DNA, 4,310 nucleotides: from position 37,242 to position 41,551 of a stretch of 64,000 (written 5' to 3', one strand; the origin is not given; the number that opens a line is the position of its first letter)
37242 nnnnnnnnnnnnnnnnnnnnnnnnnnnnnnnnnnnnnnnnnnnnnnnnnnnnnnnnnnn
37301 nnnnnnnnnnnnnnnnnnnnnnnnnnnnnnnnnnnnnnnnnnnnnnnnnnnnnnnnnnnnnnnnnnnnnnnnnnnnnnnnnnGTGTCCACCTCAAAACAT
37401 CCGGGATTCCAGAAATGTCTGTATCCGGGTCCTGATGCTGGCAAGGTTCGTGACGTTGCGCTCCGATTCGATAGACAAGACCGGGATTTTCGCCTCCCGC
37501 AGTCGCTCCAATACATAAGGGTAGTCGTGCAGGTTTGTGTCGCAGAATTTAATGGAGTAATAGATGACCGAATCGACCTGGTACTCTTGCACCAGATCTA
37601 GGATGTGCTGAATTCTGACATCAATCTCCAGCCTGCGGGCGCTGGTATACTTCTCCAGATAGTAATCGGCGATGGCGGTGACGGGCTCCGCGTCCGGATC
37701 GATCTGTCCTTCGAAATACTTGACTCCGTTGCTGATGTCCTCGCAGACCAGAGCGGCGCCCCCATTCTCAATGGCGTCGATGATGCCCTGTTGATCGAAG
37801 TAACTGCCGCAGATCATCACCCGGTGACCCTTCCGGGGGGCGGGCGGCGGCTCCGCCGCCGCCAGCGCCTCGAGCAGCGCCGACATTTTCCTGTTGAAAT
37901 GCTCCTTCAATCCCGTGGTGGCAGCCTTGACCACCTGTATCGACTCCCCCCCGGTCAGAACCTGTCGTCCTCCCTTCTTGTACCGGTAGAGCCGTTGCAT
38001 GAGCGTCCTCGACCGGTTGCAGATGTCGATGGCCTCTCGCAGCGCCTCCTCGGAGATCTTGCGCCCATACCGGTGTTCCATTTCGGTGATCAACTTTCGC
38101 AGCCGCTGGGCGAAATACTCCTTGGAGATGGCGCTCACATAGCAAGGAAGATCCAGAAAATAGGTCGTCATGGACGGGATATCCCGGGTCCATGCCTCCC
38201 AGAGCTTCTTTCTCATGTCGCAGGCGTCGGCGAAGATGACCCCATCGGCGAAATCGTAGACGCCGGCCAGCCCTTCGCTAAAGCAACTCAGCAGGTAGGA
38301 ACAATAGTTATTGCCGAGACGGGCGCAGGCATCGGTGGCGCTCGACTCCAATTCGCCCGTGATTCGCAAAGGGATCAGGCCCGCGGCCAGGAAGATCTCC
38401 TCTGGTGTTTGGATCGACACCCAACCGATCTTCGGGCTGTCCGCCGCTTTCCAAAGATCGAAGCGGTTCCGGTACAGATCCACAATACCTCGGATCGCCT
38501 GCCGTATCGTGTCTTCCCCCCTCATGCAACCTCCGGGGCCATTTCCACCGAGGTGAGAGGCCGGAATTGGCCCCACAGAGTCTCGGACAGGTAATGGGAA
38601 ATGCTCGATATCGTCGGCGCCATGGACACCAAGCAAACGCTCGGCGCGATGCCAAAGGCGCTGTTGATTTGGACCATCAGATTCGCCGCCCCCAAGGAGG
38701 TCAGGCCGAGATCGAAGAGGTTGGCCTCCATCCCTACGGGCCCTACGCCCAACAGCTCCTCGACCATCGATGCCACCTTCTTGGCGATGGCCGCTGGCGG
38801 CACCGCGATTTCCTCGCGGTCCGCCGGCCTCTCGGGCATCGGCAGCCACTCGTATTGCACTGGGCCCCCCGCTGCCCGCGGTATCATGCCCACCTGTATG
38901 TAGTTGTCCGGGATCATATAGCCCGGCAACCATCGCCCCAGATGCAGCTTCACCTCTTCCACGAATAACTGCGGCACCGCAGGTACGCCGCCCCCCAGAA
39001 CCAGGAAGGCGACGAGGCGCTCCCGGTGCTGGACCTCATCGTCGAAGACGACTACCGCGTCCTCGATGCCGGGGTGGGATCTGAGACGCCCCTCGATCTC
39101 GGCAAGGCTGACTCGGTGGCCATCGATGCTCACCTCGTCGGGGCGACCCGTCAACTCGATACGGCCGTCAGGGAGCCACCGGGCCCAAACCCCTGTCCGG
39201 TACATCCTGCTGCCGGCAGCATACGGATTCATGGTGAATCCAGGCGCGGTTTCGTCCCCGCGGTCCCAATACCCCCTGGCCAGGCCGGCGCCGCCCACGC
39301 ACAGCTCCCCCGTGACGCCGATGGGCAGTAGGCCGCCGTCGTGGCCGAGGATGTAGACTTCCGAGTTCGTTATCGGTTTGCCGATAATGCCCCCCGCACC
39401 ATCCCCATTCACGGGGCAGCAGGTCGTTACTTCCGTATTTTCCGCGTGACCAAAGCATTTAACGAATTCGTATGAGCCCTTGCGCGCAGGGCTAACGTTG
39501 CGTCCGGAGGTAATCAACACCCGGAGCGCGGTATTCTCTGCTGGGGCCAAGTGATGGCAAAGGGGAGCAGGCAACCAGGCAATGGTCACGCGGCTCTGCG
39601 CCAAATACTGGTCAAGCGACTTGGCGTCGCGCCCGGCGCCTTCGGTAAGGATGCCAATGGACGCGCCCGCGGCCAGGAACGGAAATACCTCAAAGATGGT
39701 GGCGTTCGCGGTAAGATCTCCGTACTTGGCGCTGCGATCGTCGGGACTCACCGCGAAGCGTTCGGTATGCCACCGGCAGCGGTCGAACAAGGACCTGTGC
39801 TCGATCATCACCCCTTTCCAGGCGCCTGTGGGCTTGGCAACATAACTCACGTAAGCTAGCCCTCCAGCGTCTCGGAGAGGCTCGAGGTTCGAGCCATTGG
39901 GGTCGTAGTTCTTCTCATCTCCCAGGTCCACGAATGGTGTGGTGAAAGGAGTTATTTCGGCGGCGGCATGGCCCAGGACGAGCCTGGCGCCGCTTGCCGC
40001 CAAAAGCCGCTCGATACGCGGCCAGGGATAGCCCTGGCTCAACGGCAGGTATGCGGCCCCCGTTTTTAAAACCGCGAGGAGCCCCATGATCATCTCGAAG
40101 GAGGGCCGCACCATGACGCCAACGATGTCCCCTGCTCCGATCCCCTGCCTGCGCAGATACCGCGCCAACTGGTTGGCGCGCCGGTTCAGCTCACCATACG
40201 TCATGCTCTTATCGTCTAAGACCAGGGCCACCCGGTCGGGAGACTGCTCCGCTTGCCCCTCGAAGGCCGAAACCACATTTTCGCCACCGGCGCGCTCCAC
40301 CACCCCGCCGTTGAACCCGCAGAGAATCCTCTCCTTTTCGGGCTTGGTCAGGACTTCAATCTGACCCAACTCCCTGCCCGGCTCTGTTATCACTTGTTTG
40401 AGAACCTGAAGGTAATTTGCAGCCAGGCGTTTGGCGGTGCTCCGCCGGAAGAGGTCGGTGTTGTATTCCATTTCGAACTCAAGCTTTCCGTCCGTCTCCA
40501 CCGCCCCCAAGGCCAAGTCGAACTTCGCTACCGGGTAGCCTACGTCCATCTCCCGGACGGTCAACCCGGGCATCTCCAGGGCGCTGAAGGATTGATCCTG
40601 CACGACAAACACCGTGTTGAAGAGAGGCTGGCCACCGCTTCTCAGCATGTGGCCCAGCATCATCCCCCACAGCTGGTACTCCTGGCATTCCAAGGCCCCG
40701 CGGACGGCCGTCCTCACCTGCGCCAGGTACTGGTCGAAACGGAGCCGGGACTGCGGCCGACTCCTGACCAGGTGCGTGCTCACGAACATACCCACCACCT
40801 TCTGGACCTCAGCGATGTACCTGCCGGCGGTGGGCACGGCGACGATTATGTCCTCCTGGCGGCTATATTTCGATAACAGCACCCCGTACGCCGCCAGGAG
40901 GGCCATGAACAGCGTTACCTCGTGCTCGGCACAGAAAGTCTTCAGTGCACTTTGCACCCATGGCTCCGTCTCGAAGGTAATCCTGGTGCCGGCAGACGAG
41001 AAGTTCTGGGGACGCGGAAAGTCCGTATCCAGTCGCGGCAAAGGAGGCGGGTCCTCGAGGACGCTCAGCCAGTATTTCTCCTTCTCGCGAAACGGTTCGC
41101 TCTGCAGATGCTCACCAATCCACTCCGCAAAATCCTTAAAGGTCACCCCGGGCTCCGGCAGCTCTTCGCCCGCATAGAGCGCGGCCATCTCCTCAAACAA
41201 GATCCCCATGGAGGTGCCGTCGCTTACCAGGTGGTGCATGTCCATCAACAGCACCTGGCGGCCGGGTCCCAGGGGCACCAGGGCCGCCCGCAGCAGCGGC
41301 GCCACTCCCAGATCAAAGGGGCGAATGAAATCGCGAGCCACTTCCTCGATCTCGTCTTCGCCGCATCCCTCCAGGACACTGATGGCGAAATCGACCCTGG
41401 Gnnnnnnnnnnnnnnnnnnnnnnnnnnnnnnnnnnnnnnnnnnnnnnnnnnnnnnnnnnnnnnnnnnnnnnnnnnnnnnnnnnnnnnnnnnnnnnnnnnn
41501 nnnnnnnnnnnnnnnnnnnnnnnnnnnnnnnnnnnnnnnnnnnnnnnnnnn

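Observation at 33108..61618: ~27-kb translationally coupled NRPS operon with an unusual anaerobic tailoring set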

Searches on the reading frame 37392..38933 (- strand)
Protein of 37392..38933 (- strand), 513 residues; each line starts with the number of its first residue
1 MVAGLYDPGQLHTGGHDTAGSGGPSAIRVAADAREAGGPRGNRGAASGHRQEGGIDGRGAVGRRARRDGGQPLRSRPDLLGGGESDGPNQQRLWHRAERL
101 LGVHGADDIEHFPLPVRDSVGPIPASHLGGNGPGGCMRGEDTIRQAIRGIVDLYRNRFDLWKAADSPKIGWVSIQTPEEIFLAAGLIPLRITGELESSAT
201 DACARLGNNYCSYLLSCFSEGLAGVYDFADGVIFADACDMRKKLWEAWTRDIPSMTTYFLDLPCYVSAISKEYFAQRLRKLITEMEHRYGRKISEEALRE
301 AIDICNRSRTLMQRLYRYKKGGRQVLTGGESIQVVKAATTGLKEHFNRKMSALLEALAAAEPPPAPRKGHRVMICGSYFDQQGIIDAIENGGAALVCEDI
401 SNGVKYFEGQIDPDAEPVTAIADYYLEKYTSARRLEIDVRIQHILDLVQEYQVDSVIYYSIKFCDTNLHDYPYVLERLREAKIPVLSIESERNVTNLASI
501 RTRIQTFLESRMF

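Call 5: search_protein_families(library=pfam, proteins=[window:37392-38933:-])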
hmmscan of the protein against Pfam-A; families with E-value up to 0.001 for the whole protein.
window:37392-38933:- (513 aa): 1 family
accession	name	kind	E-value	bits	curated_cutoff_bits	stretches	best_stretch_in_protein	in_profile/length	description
PF06050.19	HGD-D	-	8.9e-77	259.4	28.4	1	175-510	3-341/342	2-hydroxyglutaryl-CoA dehydratase, D-component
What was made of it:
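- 37392..38525 (-): HGD-D subunit of BzdN/HadC (beta) type; ATGA overlap with NRPS-C. Pfam HGD-D (call 5).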

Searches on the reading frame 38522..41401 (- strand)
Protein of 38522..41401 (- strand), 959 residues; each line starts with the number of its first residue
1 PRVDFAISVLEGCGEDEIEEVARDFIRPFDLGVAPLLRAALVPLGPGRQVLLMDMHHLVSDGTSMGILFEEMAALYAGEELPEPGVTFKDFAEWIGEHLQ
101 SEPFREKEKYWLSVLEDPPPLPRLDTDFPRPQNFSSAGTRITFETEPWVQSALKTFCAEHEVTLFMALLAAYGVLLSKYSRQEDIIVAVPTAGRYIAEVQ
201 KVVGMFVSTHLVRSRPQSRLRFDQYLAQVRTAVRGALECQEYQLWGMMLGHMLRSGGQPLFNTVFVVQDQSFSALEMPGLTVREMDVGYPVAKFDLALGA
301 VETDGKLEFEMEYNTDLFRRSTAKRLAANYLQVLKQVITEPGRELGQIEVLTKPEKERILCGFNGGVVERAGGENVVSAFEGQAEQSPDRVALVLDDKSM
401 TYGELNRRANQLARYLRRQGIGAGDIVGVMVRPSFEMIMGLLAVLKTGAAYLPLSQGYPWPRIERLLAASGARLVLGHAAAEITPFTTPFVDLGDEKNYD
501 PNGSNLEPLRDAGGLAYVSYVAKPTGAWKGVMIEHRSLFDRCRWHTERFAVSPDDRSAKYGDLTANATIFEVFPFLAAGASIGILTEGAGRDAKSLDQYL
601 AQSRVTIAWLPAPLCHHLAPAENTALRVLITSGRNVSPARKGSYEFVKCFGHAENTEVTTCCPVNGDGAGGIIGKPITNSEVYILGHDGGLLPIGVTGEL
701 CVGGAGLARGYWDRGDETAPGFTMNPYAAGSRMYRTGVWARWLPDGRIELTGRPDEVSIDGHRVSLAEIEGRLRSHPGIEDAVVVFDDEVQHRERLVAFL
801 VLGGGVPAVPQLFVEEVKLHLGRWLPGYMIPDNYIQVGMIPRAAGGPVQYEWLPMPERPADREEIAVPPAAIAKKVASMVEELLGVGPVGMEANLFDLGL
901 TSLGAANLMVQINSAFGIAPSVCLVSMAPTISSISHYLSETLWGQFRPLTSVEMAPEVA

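Call 48: search_protein_families(library=ncbifam, proteins=[window:38522-41401:-], max_evalue=0.00001)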
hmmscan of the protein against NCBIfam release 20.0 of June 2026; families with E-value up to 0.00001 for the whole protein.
window:38522-41401:- (959 aa): 79 families (the best 25 are shown)
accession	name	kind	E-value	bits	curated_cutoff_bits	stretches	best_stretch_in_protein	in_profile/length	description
NF004282.0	PRK05691.1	subfamily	4.5e-148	494.3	4090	1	26-917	778-1684/4334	non-ribosomal peptide synthase/polyketide synthase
NF047350.1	aureusi_NRPS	equivalog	1.6e-141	473.1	2500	1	19-937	1082-1989/2373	aureusimine non-ribosomal peptide synthetase AusA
NF041803.1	NRPS_SolG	exception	4.7e-88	296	2200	1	30-914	217-1132/1163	solanimycin non-ribosomal peptide synthetase SolG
TIGR01733.1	AA-adenyl-dom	subfamily_domain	3.6e-86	289.5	317.4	1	401-784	1-409/409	amino acid adenylation domain-containing protein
NF038078.1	NRPS_MxcG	equivalog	8.6e-80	268.5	2300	1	22-940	101-1043/1442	myxochelin non-ribosomal peptide synthetase MxcG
NF007605.2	PRK10252.1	equivalog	1.7e-71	241.2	2400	1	35-938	115-1041/1292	enterobactin non-ribosomal peptide synthetase EntF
NF003417.0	PRK04813.1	subfamily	1e-42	146.4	476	2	375-613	4-243/505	D-alanine--poly(phosphoribitol) ligase subunit DltA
TIGR01734.1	D-ala-DACP-lig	equivalog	5e-41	140.8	559.85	2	376-613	2-241/504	D-alanine--poly(phosphoribitol) ligase subunit DltA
TIGR03443.1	alpha_am_amid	equivalog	4.3e-39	133.7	1030.1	2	111-490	2-362/1390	L-aminoadipate-semialdehyde dehydrogenase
NF004837.0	PRK06187.1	subfamily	5.9e-35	120.5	476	2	516-849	173-514/531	long-chain-fatty-acid--CoA ligase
NF052269.1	Staph_lig_FadD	equivalog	8.1e-33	113.5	650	1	384-844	10-480/499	long-chain-fatty-acid--CoA ligase FadD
TIGR03098.1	ligase_PEP_1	hypoth_equivalog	1.1e-30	106.6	592.35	2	515-849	165-510/517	acyl-CoA ligase (AMP-forming), exosortase A system-associated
NF005863.0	PRK07798.1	subfamily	6e-30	104.3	543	2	378-478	8-108/540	acyl-CoA synthetase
NF004797.0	PRK06145.1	equivalog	2.2e-28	98.9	850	1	383-848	11-486/499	acyl-CoA synthetase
NF005702.0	PRK07514.1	subfamily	1.1e-27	96.6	558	2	650-852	302-495/506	malonyl-CoA synthase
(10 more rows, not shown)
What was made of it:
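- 38798..40330 (-): A*: degenerate adenylation domain of module 5 (approximate borders). TIGR01733 scores 289 bits, below the 317 cut-off (call 48).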
